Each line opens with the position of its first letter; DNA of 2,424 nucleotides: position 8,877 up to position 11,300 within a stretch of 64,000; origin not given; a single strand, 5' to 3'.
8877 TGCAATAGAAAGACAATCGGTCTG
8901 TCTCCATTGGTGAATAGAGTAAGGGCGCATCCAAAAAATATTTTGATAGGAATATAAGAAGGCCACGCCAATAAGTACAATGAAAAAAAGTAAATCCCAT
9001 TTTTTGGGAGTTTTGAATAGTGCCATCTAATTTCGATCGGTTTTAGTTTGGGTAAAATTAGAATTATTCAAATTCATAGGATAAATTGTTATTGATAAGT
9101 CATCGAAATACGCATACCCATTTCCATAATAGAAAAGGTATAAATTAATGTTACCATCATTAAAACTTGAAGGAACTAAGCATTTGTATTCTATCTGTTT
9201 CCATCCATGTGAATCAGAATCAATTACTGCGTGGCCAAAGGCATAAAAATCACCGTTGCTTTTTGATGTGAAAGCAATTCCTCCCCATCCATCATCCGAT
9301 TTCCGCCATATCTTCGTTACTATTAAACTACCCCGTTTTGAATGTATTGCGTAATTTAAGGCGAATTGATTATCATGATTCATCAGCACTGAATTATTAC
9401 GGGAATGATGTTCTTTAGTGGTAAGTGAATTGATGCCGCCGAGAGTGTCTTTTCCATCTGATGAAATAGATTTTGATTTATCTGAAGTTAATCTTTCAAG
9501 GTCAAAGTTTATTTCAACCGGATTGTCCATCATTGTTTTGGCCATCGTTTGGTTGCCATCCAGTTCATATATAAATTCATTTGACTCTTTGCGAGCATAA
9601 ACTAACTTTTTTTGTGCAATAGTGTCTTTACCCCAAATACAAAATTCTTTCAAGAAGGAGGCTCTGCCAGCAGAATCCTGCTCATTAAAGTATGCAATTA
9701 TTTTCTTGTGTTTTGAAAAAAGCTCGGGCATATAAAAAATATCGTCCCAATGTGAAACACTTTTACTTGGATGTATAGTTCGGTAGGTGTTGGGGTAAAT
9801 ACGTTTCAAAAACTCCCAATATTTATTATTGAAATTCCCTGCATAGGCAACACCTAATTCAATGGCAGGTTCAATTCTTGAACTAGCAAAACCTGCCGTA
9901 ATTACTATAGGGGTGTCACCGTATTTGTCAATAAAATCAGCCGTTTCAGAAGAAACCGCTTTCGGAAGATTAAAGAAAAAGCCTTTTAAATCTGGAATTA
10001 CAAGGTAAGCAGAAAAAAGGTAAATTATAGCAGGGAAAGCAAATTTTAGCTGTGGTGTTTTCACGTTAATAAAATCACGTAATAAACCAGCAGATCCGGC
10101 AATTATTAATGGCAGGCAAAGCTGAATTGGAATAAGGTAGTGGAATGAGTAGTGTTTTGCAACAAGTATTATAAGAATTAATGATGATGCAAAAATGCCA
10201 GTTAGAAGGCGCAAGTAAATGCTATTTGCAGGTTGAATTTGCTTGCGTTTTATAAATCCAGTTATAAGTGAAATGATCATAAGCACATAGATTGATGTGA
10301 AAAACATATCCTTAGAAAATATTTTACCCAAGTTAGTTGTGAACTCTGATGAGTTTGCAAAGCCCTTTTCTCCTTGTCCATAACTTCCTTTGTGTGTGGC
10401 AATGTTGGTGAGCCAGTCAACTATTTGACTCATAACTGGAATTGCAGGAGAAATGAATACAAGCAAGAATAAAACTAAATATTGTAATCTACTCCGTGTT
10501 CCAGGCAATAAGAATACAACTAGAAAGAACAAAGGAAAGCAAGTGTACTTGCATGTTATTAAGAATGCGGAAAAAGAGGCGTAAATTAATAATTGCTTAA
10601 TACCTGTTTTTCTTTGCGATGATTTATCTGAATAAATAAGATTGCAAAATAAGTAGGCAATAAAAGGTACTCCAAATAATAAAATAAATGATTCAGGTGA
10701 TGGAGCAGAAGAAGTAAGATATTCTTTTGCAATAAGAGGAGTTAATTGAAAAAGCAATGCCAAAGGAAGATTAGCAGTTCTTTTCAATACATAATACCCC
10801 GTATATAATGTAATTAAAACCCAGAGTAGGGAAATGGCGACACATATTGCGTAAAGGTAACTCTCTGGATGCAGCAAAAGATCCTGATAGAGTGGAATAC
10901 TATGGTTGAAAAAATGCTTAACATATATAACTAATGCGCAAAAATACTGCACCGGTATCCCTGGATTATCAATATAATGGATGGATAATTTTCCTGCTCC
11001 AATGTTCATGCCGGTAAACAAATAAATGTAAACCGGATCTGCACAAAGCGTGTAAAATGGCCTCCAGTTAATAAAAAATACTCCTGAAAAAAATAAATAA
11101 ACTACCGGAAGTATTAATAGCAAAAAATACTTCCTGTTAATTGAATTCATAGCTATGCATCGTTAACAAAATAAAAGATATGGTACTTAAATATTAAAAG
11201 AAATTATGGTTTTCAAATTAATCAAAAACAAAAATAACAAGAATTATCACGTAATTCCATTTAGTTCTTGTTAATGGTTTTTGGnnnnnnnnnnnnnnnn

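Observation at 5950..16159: Seven-gene minus-strand block: MBOAT + three AlgX/PatB-like paralogues + three GT-C glycosyltransferases. Candidate uncharacterised periplasmic glycosylation/O-acylation system.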

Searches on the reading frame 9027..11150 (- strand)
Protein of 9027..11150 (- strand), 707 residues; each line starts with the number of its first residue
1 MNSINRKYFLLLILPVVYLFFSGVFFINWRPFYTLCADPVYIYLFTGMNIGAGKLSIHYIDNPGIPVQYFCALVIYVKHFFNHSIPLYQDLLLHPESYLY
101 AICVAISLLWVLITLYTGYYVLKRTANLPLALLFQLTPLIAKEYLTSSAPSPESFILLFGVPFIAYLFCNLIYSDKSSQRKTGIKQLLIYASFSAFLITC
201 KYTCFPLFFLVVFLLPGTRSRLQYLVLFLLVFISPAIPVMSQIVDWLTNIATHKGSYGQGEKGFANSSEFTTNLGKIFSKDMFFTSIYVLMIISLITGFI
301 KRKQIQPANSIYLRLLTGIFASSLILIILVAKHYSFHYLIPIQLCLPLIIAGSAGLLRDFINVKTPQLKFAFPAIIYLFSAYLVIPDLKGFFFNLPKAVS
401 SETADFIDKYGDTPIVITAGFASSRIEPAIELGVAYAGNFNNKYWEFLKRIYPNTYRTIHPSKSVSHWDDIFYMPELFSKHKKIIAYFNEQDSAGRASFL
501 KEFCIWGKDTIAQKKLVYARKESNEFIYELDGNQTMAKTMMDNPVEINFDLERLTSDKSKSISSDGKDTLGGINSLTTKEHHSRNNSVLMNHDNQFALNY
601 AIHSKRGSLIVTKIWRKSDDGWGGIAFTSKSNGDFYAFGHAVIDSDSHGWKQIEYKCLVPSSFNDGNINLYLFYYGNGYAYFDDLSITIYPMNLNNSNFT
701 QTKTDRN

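Call 3: search_protein_families(library=pfam, proteins=[window:9027-11150:-], max_evalue=0.01)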
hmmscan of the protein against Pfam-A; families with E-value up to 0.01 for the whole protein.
window:9027-11150:- (707 aa): 0 families

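Call 4: search_protein_families(library=ncbifam, proteins=[window:9027-11150:-], max_evalue=0.01)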
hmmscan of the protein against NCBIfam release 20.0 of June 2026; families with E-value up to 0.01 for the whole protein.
window:9027-11150:- (707 aa): 0 families

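Call 9: find_homologous_proteins(query=window:9027-11150:-)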
Query window:9027-11150:- (707 aa): 32 proteins with E <= 0.001 among 8000 candidates.
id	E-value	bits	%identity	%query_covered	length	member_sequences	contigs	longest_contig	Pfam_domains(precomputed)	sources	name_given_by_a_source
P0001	0.0e+0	1614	100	100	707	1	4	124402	-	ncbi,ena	-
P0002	0.0e+0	1240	75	100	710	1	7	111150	-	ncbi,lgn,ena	-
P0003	1.6e-274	931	56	96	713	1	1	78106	-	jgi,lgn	-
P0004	1.4e-256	872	54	95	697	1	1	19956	-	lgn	-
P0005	2.6e-255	867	53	100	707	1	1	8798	-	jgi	jgi:hypothetical protein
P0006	1.6e-248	845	54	96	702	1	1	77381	-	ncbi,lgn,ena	-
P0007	5.4e-248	843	51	99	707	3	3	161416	-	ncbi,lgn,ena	-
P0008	4.6e-243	827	52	98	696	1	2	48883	-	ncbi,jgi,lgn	-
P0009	1.8e-242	825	49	97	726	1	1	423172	-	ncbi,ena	-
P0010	1.1e-241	822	54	95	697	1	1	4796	-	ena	-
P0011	3.9e-226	771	52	91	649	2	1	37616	-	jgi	-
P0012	7.9e-222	757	49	95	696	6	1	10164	-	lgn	-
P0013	1.8e-210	719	47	99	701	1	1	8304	-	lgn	-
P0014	6.2e-209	714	47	95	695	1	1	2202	-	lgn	-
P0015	8.7e-204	697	45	99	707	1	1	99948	-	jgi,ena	-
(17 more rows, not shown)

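Call 16: find_encoding_contigs(protein=P0009, flank=10000, max_places=2)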
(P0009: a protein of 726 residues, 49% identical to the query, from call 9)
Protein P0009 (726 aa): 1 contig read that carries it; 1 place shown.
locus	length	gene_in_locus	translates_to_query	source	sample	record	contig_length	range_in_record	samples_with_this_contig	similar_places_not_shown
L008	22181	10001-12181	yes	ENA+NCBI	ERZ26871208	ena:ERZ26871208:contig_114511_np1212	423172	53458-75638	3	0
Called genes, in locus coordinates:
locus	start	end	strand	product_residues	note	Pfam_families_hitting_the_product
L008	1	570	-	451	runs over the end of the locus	PF26696:PTL_trimer, PF19408:PKD_6, PF12810:ALK_LTK_GRD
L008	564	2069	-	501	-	PF26696:PTL_trimer, PF19408:PKD_6, PF12810:ALK_LTK_GRD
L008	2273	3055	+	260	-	PF02679:ComA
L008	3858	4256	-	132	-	PF03544:TonB_C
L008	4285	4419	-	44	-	-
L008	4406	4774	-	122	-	-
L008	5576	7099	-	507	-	PF07498:Rho_N, PF07497:Rho_RNA_bind, PF00006:ATP-synt_ab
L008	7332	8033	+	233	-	PF00814:TsaD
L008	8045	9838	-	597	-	-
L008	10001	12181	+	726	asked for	-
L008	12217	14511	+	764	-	-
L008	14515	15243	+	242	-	PF00535:Glycos_transf_2, PF10111:Glyco_tranf_2_2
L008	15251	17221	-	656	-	PF09852:DUF2079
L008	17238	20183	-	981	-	PF00933:Glyco_hydro_3, PF00144:Beta-lactamase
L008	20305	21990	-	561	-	PF00801:PKD, PF18911:PKD_4, PF11589:DUF3244 (weak), PF18962:Por_Secre_tail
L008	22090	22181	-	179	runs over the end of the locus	PF12867:DinB_2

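Call 19: search_solved_structures(query=A1, max_evalue=10, show_alignments=2)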
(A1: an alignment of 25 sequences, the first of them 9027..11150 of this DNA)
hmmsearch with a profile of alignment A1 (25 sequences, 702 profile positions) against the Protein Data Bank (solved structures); distinct sequences matched with E-value up to 10: 1.
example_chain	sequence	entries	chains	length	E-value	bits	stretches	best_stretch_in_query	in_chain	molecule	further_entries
3jcm_L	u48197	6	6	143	0.28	12.7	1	481-579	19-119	Spliceosomal protein DIB1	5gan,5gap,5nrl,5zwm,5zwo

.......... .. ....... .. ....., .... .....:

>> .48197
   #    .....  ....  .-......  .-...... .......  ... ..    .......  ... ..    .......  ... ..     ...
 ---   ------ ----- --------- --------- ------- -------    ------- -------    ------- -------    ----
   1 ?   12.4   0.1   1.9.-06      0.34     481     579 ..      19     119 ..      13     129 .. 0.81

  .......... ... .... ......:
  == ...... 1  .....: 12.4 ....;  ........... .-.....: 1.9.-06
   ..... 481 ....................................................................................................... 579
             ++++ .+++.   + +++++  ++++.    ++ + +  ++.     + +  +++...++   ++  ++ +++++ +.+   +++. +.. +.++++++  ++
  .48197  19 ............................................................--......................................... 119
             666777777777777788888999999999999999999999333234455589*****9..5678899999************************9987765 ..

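Call 26: find_encoding_contigs(protein=P0003, flank=10000, max_places=1)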
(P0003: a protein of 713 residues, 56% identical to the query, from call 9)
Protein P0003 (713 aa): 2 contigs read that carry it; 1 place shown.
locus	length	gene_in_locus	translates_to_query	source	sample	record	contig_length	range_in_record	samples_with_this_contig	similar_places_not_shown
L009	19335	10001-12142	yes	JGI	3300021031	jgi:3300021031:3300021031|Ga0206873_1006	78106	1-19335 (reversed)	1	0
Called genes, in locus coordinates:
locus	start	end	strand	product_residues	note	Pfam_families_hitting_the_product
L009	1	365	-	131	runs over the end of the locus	PF00164:Ribosom_S12_S23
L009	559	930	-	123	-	-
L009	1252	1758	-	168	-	PF13858:DUF4199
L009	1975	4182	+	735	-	PF03030:H_PPase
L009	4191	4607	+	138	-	-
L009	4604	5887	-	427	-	PF01103:Omp85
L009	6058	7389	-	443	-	-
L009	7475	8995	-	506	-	PF07498:Rho_N, PF07497:Rho_RNA_bind, PF00006:ATP-synt_ab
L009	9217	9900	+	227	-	PF00814:TsaD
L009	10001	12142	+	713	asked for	-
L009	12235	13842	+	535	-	PF13231:PMT_2 (weak)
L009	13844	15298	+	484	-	-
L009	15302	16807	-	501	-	PF09852:DUF2079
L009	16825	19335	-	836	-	?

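Call 27: find_encoding_contigs(protein=P0007, flank=10000, max_places=1)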
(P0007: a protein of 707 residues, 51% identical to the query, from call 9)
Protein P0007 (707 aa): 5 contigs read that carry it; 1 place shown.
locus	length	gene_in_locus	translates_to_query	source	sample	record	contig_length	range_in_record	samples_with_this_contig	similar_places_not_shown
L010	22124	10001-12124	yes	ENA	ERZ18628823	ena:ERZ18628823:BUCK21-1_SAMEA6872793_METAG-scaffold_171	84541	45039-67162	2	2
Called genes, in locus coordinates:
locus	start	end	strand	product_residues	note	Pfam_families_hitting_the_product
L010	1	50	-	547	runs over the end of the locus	PF26696:PTL_trimer, PF19408:PKD_6, PF12810:ALK_LTK_GRD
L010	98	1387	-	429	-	PF26696:PTL_trimer, PF19408:PKD_6, PF12810:ALK_LTK_GRD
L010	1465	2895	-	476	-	PF26696:PTL_trimer, PF19408:PKD_6, PF12810:ALK_LTK_GRD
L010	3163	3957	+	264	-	PF02679:ComA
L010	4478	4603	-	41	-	-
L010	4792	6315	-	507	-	PF07498:Rho_N, PF07497:Rho_RNA_bind, PF00006:ATP-synt_ab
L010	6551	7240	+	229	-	PF00814:TsaD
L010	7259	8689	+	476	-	PF03062:MBOAT, PF13813:MBOAT_2 (weak)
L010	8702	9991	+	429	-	PF16822:ALGX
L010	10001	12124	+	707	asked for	-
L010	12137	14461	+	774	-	PF19830:DUF6311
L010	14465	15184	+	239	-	PF00535:Glycos_transf_2, PF10111:Glyco_tranf_2_2 (weak)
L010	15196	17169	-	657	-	PF09852:DUF2079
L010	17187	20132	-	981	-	PF00933:Glyco_hydro_3, PF00144:Beta-lactamase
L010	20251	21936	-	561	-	PF00801:PKD, PF18911:PKD_4, PF18962:Por_Secre_tail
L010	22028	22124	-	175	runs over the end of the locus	PF12867:DinB_2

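Call 28: find_encoding_contigs(protein=P0006, flank=10000, max_places=1)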
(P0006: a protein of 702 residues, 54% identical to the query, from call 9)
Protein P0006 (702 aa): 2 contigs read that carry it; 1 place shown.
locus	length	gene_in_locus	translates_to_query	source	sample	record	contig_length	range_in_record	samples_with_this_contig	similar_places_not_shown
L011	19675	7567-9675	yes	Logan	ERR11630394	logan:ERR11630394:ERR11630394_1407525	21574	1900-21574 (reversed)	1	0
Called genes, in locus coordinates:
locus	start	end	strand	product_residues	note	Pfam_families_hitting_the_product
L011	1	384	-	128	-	?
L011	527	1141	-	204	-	-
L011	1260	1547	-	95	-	-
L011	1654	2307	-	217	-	-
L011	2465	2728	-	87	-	-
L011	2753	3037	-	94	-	-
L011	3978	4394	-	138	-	-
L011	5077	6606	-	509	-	PF07498:Rho_N, PF07497:Rho_RNA_bind, PF00006:ATP-synt_ab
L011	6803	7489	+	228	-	PF00814:TsaD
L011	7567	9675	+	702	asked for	-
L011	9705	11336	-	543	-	PF02366:PMT, PF13231:PMT_2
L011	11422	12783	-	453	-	-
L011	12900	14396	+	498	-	-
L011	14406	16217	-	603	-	-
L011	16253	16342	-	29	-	-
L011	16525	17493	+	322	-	-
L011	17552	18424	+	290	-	PF13369:Transglut_core2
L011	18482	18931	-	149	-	PF00011:HSP20, PF17886:ArsA_HSP20 (faint)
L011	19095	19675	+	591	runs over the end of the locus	PF00664:ABC_membrane, PF00005:ABC_tran, PF02463:SMC_N (faint)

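Call 33: predict_structure(alignment_id=A1)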
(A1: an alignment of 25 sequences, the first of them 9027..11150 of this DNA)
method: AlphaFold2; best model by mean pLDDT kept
length: 707 residues; sequences in the alignment: 25
mean_pLDDT: 82.0   pTM: 0.81
mean pLDDT of the five models: 82.0, 81.2, 80.4, 79.8, 78.4
residues with pLDDT >= 90: 276; 70-90: 289; 50-70: 120; < 50: 22
segments of 3 or more residues with pLDDT < 50: 694-707
pLDDT, mean of each block of 10 residues (from residue 1): 65 82 61 81 91 69 77 93 87 92 89 91 86 80 60 87 92 63 86 89 87 89 89 67 66 58 63 82 83 91 83 92 88 72 88 83 55 63 65 62 89 91 90 85 90 89 85 93 94 90 88 95 90 92 91 88 91 88 92 90 87 94 86 71 92 90 79 91 95 46 27
secondary structure, 60 per line:
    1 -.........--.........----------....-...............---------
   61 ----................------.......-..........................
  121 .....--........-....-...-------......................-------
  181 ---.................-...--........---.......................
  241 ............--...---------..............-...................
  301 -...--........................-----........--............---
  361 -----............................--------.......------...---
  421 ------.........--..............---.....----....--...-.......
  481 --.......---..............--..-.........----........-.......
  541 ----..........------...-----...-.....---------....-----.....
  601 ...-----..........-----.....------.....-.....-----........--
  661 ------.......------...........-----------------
elements in order (helices of 4 or more, strands of 3 or more residues): H2-10 H13-21 H32-35 H37-51 H65-80 H87-93 H95-125 H128-135 H137-140 H152-173 H184-200 H207-214 H218-252 H267-280 H282-300 H307-330 H336-343 H346-357 H366-393 H402-408 E415-417 H427-435 H438-451 E455-459 E464-467 E470-472 H474-480 E483-489 H493-504 E512-520 E525-532 H534-540 E545-554 E561-563 E569-571 E587-590 E596-603 E609-618 E624-628 E635-639 E641-645 E651-658 E667-673 E680-690

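Call 36: fold_search(model_id=the predicted structure, library=pdb)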
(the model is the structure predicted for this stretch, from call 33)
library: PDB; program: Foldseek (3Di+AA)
matches with E <= 10: 903; with E <= 0.001: 6
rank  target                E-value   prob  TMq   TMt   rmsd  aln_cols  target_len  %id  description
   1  6gxc_A                2.6e-04  1.00  0.36  0.36  20.7       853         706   11  Bacterial oligosaccharyltransferase PglB in complex with an inhibitory peptide and a reactive lipid-linked oligosaccha (released 2018-11-14)
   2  7bvh_A                2.9e-04  0.99  0.23  0.17  21.5       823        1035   10  Crystal structure of arabinosyltransferase EmbC2-AcpM2 complex from Mycobacterium smegmatis complexed with di-arabinos (released 2020-04-29)
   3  3rce_A                5.0e-04  1.00  0.34  0.35  21.6       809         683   11  Bacterial oligosaccharyltransferase PglB (released 2011-06-15)
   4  7zli_A                5.3e-04  1.00  0.35  0.37  11.2       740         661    9  Cryo-EM structure of C-mannosyltransferase CeDPY19, in complex with Dol25-P-Man and bound to CMT2-Fab and anti-Fab nan (released 2023-01-11)
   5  5ogl_A                6.8e-04  1.00  0.35  0.35  20.6       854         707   11  Structure of bacterial oligosaccharyltransferase PglB in complex with an acceptor peptide and an lipid-linked oligosac (released 2017-10-25)
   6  7zlg_A                9.2e-04  1.00  0.38  0.39  11.4       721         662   12  Cryo-EM structure of C-mannosyltransferase CeDPY19, in complex with acceptor peptide and bound to CMT2-Fab and anti-Fa (released 2023-01-11)
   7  9jsh_D                1.2e-03  1.00  0.13  0.18  18.5       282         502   11  Clostridium perfringens iota toxin pore Ib in prepore III state (released 2025-05-14)
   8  9jsi_E                1.3e-03  1.00  0.14  0.19   4.4       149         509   13  Clostridium perfringens iota toxin pore Ib in prepore II state (released 2025-05-14)
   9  9jsf                  1.4e-03  1.00  0.14  0.19   4.4       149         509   13  Clostridium perfringens iota toxin pore Ib in prepore I state (released 2025-05-14)
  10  5f15                  1.4e-03  1.00  0.40  0.50  10.6       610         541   10  Crystal Structure of ArnT from Cupriavidus metallidurans bound to Undecaprenyl phosphate (released 2016-02-17)
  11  8agc_A                1.4e-03  1.00  0.37  0.37  11.5       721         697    8  Structure of yeast oligosaccharylransferase complex with lipid-linked oligosaccharide and non-acceptor peptide bound (released 2022-12-07)
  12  9jsh_G                1.4e-03  1.00  0.13  0.18  18.9       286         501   12  Clostridium perfringens iota toxin pore Ib in prepore III state (released 2025-05-14)
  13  6ezn_F                1.5e-03  1.00  0.40  0.42  12.5       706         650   10  Cryo-EM structure of the yeast oligosaccharyltransferase (OST) complex (released 2018-01-17)
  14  9dlf_C                1.6e-03  1.00  0.31  0.34   9.3       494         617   13  Arabinosyltransferase AftB in complex with Fab_B3 (released 2025-06-25)
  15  9jsg                  1.6e-03  1.00  0.13  0.17  17.4       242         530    9  Clostridium perfringens iota toxin pore Ib in pore state (released 2025-05-14)
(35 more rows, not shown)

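Call 48: search_protein_families(library=pfam, proteins=[L008:8045-9838:-, L011:11422-12783:-, L011:14406-16217:-, L008:12217-14511:+, L010:14465-15184:+], max_evalue=1)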
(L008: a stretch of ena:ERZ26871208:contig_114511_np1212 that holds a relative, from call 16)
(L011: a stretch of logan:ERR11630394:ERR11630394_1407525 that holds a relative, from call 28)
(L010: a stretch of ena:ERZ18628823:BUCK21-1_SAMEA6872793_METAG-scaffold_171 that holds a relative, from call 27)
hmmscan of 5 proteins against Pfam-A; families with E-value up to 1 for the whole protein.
L008:8045-9838:- (597 aa): 2 families
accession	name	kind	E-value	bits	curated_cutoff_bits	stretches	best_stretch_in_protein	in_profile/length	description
PF04488.21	Gly_transf_sug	-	0.068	14.3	23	1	545-587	33-74/93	Glycosyltransferase sugar-binding region containing DXD motif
PF12762.13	DDE_Tnp_IS1595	-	0.31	11.5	27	0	441-486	96-139/153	ISXO2-like transposase domain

L011:11422-12783:- (453 aa): 1 family
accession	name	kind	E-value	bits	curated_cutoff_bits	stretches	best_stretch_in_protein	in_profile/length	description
PF20176.3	DUF6541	-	0.071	11.8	29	1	120-211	244-338/646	Family of unknown function (DUF6541)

L011:14406-16217:- (603 aa): 0 families

L008:12217-14511:+ (764 aa): 0 families

L010:14465-15184:+ (239 aa): 2 families
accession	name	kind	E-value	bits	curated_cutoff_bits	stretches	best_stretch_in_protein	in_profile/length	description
PF00535.33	Glycos_transf_2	-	4.1e-22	79.3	23.3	1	3-170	1-168/168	Glycosyl transferase family 2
PF10111.15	Glyco_tranf_2_2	-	3e-06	27.4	27.3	1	32-114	29-115/276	Glycosyltransferase like family 2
